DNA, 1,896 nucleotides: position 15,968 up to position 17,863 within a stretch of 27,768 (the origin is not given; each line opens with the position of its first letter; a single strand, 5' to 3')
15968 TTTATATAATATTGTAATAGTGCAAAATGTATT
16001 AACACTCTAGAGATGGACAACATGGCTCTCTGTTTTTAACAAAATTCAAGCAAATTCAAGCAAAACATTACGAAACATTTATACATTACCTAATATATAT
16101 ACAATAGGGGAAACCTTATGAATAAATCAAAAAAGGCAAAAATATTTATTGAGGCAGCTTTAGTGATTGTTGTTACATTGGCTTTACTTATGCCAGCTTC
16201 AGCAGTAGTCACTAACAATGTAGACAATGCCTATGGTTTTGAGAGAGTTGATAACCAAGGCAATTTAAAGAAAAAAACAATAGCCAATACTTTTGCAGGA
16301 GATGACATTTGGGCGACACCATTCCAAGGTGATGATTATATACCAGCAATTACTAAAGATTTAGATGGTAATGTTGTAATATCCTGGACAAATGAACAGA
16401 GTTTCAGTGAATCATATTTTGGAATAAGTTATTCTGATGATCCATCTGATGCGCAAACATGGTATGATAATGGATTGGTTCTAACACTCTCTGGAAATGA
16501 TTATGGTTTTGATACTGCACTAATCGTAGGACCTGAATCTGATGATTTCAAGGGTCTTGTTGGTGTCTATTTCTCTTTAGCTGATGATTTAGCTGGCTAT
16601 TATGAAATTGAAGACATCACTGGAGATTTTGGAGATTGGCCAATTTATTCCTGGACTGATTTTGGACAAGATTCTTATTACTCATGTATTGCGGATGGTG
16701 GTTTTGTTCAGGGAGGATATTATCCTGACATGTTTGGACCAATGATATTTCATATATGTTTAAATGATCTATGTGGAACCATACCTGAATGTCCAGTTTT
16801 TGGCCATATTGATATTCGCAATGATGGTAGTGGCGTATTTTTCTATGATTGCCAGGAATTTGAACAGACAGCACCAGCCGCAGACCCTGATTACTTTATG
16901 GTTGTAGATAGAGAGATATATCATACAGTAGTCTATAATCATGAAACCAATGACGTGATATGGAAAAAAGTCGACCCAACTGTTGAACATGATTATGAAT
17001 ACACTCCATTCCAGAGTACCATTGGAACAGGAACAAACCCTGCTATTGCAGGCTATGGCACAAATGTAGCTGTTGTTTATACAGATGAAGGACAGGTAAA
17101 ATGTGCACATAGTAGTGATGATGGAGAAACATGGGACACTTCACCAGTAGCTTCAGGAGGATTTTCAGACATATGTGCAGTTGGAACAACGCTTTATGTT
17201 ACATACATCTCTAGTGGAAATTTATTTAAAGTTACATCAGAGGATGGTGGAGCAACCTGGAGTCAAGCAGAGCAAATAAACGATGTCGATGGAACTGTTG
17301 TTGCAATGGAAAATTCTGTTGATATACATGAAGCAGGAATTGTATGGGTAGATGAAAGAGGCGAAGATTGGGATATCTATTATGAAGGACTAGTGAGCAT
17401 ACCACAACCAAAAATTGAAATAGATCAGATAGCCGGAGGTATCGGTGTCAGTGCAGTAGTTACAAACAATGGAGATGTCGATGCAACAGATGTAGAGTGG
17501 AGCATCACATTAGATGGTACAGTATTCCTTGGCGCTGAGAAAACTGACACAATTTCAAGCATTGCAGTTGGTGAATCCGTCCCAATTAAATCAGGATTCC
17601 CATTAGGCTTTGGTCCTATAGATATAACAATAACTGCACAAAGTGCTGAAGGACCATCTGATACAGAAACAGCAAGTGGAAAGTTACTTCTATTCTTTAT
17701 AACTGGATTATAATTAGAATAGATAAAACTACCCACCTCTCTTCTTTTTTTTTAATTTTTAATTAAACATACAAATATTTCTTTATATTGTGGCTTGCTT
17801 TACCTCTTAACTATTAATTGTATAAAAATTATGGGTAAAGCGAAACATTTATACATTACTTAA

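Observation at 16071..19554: Constant-variable-constant tandem genes: near-identical ends around a highly diverged propeller core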

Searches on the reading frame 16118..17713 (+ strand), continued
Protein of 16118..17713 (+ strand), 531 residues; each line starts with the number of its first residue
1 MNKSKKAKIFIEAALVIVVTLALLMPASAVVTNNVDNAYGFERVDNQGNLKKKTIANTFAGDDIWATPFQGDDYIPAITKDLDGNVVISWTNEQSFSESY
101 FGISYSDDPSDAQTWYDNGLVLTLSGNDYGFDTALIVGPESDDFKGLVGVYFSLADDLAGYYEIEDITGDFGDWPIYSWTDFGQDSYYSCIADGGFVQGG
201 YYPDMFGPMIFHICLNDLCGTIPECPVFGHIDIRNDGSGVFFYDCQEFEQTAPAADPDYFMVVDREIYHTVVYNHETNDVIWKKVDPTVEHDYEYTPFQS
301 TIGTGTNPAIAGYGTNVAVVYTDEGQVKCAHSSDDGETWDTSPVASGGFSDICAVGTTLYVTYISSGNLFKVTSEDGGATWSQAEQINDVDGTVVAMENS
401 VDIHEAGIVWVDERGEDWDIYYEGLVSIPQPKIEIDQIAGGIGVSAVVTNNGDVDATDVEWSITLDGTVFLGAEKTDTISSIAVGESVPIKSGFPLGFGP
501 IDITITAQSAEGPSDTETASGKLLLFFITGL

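Call 67: search_solved_structures(query=A6, max_evalue=1, show_alignments=2)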
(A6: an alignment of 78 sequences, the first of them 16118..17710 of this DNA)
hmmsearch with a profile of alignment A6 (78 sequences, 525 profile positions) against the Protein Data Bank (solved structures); distinct sequences matched with E-value up to 1: 74 (the best 60 are shown).
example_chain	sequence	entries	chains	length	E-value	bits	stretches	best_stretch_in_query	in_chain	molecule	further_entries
4fj6_A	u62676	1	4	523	2.2e-06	30.4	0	368-387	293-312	glycoside hydrolase family 33, candidate sialidase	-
8t26_A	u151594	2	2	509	5.2e-06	29.1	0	74-145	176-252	Sialidase, putative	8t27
8feb_A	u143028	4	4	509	8.8e-06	28.4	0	74-145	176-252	Sialidase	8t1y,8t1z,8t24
4x6k_A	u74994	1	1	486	1.5e-05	27.6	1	171-386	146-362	Anhydrosialidase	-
4x47_A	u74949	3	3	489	1.6e-05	27.5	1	171-386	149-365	Anhydrosialidase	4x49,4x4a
4yw1_A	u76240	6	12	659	1.7e-05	27.4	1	306-384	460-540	Neuraminidase C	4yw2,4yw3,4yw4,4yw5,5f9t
4yz1_A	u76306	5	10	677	1.8e-05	27.3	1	306-384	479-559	Putative neuraminidase | Sialidase NanC | Neuraminidase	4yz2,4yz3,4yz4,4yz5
8gn6_C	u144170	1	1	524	3.7e-05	26.3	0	75-145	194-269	Sialidase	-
8gn6_A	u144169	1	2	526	3.7e-05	26.3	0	75-145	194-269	Sialidase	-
9db6_A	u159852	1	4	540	4.4e-05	26.1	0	368-389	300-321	BNR/Asp-box repeat protein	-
1sli_A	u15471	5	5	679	5.7e-05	25.7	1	86-222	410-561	INTRAMOLECULAR TRANS-SIALIDASE | SIALIDASE L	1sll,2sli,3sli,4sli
4q6k_A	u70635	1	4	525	5.9e-05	25.6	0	368-389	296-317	BNR/Asp-box repeat protein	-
4bbw_A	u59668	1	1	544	6.2e-05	25.6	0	368-389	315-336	SIALIDASE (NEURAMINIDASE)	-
1n1s_A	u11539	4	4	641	0.00012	24.6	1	305-382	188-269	Sialidase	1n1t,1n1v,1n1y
2a75_A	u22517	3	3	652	0.00012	24.6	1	305-382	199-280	sialidase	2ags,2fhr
2w38_A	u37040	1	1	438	0.081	15.3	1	317-386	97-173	SIALIDASE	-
1wcq_A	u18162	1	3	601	0.088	15.2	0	372-386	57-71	SIALIDASE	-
2ber_A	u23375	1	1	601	0.096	15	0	372-386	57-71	BACTERIAL SIALIDASE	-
3h6j_A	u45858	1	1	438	0.11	14.9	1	317-386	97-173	Neuraminidase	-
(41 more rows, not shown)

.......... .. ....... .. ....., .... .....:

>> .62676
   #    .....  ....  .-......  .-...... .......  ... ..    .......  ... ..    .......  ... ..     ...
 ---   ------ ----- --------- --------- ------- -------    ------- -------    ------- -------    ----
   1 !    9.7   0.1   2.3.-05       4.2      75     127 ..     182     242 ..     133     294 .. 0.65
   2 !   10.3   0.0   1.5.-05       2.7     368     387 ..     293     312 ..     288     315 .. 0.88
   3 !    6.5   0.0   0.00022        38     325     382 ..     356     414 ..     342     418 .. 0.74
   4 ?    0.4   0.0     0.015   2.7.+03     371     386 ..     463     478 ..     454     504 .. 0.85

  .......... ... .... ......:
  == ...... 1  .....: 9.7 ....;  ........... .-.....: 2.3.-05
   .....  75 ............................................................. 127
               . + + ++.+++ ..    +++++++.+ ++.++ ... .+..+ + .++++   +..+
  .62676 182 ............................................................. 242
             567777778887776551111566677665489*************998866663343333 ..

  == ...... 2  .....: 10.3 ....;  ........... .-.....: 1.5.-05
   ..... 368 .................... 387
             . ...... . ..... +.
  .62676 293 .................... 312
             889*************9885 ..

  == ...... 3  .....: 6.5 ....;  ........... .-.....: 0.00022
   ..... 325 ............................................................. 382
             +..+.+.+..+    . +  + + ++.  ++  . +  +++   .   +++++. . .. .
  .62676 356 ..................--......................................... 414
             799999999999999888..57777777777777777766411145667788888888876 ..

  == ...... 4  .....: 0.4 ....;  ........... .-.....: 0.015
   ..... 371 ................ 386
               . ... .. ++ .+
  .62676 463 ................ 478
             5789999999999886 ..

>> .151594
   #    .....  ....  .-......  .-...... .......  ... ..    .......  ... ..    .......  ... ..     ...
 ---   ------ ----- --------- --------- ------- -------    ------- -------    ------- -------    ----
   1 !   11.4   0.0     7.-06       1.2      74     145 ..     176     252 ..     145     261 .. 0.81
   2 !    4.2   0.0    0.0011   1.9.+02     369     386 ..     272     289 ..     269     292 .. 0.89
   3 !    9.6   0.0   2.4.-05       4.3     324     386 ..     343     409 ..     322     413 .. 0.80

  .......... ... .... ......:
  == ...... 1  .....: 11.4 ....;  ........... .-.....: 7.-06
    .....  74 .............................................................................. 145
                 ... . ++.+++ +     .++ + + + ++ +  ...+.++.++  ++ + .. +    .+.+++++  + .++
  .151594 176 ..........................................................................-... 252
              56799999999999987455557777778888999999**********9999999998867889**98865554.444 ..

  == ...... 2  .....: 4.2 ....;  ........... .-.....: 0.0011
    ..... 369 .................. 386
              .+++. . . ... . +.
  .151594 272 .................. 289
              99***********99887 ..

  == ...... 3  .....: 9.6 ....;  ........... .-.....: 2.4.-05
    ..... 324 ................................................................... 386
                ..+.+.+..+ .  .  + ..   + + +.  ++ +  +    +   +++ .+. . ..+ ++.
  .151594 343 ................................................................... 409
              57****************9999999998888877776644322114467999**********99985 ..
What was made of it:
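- Closest known: GH33 sialidases / BNR. Same: A profile search of PDB sequences hits sialidases through the Asp-boxes (call 67).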

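Call 74: list_cluster_members(proteins=[window:16118-17710:+, window:17888-19513:+, window:19743-21317:+])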
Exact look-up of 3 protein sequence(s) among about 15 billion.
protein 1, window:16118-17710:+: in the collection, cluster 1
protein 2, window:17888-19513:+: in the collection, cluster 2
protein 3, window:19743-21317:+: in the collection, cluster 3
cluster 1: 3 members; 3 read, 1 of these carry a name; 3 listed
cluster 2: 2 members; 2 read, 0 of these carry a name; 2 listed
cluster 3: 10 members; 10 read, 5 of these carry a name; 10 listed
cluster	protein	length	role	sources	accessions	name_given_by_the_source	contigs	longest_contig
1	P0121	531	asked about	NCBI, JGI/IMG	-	-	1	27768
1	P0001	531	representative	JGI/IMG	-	hypothetical protein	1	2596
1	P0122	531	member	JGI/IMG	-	-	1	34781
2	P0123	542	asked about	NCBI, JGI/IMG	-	-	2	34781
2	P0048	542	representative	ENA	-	-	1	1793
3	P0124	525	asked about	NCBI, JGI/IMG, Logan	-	-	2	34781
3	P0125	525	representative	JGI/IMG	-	hypothetical protein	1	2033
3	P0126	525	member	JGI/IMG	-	hypothetical protein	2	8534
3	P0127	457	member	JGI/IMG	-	hypothetical protein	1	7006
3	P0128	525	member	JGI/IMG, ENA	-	hypothetical protein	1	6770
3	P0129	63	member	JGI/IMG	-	hypothetical protein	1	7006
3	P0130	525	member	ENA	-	-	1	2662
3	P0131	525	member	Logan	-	-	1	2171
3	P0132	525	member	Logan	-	-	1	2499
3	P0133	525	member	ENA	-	-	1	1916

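Call 76: find_encoding_contigs(protein=P0126, flank=10000, max_places=4)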
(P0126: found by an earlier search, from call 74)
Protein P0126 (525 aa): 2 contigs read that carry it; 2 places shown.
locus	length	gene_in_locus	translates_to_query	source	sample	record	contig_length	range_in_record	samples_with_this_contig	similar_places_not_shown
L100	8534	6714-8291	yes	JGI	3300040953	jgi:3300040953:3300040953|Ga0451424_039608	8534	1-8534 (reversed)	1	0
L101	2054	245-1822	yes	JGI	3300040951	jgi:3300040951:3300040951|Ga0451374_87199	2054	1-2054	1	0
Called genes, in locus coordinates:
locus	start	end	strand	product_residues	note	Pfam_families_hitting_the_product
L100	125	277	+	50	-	-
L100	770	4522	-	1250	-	PF04151:PPC (faint)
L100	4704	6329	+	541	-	-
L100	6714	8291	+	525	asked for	-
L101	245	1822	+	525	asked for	-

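Call 77: find_encoding_contigs(protein=P0122, flank=10000, max_places=2)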
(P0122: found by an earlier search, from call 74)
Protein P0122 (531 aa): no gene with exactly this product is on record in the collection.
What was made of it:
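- Tried and rejected: (7) The look-up of P0122 (the A variant on the 34.8-kb contig) was not on record, so that contig could not be read (call 77).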

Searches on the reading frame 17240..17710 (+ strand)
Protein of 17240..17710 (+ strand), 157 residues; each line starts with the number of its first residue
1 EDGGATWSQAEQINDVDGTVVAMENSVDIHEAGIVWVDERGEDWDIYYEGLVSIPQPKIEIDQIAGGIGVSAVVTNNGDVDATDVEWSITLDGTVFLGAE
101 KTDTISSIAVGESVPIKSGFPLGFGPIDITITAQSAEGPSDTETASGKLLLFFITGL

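Call 32: find_related_loci(query=A4, collection=genome_contigs, flank=10000)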
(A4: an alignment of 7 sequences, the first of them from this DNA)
Query A4 (157 aa) in genome_contigs; peptide patterns used: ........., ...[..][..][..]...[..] (x = any residue, [..] = any of these).
49 stretches matched a pattern; 26 encode a relative of the query (tblastn E <= 1e-3); 26 distinct loci.
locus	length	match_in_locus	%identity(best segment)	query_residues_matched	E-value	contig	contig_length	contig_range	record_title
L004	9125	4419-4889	61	1-157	2e-56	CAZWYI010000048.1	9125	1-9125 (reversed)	MAG TPA_asm: uncultured Thermoplasmatales archaeon isolate binchicken_co17_260 genome assembly, contig: NODE_15673_lengt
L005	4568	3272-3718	59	4-154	2e-54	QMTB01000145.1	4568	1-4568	MAG: Thermoplasmata archaeon isolate B44_G15 B44_Guay15_scaffold_09266, whole genome shotgun sequence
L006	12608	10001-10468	56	1-157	1e-52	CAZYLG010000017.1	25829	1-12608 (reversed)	MAG TPA_asm: uncultured Thermoplasmatales archaeon isolate SRP332253_co1_132 genome assembly, contig: NODE_2860_length_2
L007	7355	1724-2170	57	4-154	4e-51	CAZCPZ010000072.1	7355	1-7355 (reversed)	MAG TPA_asm: uncultured Thermoplasmatales archaeon isolate binchicken_co6_501 genome assembly, contig: NODE_13126_length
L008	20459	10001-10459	55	1-154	1e-49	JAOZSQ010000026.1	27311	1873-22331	MAG: Thermoplasmatota archaeon isolate GMC6.metabat2.56_sub GMC6_1016_length_27311_cov_14.982903, whole genome shotgun s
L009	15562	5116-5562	52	1-157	1e-40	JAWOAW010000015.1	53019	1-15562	MAG: Thermoplasmatota archaeon isolate BLK2-2.bin.188 k191_451322, whole genome shotgun sequence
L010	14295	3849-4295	54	1-157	8e-40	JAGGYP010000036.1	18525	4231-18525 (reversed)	MAG: Thermoplasmata archaeon isolate AUK181 PB_MBMC_135_c_000000000080, whole genome shotgun sequence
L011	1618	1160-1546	54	1-132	4e-40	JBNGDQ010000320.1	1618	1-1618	MAG: Thermoplasmatota archaeon isolate E05-033 bin41.fa-320, whole genome shotgun sequence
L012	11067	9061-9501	51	2-157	3e-39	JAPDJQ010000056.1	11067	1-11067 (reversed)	MAG: Thermoplasmatota archaeon isolate S5B3_HD70 c_000000001402, whole genome shotgun sequence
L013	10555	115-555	51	2-157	8e-39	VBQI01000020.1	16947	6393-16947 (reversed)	MAG: Thermoplasmata archaeon isolate M10_bin2222 scaffold1403, whole genome shotgun sequence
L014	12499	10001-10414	49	2-147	3e-38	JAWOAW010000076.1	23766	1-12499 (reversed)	MAG: Thermoplasmatota archaeon isolate BLK2-2.bin.188 k191_70502, whole genome shotgun sequence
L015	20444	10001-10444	44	2-157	2e-37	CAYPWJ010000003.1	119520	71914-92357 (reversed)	MAG TPA_asm: uncultured Thermoplasmatales archaeon isolate ERP127260_co1_97 genome assembly, contig: NODE_18_length_1195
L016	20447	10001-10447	45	1-157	9e-36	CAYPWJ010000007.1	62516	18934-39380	MAG TPA_asm: uncultured Thermoplasmatales archaeon isolate ERP127260_co1_97 genome assembly, contig: NODE_98_length_6251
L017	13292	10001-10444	45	2-157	1e-35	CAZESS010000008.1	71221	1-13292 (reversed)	MAG TPA_asm: uncultured Thermoplasmatales archaeon isolate SRP141376_co2_183 genome assembly, contig: NODE_961_length_71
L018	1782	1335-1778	49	2-157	3e-35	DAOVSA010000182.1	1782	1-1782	MAG TPA_asm: Candidatus Altiarchaeota archaeon isolate CSMAG_1615 CSMAG_1615_k141_965032_length_1782_cov_28.0000, whole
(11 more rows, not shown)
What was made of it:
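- Tried and rejected: A 7-sequence CTD alignment worked (call 32).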

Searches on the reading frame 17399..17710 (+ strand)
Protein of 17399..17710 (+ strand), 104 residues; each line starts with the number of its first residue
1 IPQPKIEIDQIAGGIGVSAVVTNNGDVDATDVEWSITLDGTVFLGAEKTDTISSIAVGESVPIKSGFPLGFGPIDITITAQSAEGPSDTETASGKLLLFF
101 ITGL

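Call 27: find_related_loci(query=window:17399-17710:+, collection=genome_contigs, flank=10000)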
Query window:17399-17710:+ (104 aa) in genome_contigs; peptide patterns used: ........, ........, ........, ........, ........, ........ (x = any residue, [..] = any of these).
234 stretches matched a pattern, but none encodes a relative of the query by tblastn (E <= 1e-3).
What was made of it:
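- Tried and rejected: (1) Searching genome_contigs with the CTD as a single protein found nothing (call 27).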

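Call 35: find_related_loci(query=A5, collection=metagenome_contigs, flank=10000)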
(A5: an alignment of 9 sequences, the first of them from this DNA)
Query A5 (104 aa) in metagenome_contigs; peptide patterns used: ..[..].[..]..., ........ (x = any residue, [..] = any of these).
221 stretches matched a pattern; 65 encode a relative of the query (tblastn E <= 1e-3); 65 distinct loci.
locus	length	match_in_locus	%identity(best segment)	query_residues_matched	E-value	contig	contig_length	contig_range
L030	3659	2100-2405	80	3-104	2e-49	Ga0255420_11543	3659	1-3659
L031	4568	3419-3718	59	2-101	1e-37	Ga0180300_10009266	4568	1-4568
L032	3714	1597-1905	62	2-104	3e-36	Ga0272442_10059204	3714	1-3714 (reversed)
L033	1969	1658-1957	59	1-104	3e-32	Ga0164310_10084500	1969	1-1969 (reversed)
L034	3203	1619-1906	57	4-104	4e-31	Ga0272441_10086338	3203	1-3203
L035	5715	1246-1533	57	4-104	4e-31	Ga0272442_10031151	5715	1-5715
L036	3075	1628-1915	57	4-104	3e-30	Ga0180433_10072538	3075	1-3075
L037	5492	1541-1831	56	4-104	1e-26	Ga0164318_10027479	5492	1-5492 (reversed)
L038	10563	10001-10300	58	2-101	2e-25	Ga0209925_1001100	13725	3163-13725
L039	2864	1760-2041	51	4-102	2e-25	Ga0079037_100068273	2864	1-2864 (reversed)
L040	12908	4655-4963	55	3-104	9e-28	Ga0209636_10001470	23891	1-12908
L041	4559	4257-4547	53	4-104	7e-25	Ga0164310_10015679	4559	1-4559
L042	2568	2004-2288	52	4-104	2e-24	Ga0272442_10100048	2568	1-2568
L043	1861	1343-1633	51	4-104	1e-23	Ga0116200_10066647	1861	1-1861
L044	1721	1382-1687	53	2-104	1e-22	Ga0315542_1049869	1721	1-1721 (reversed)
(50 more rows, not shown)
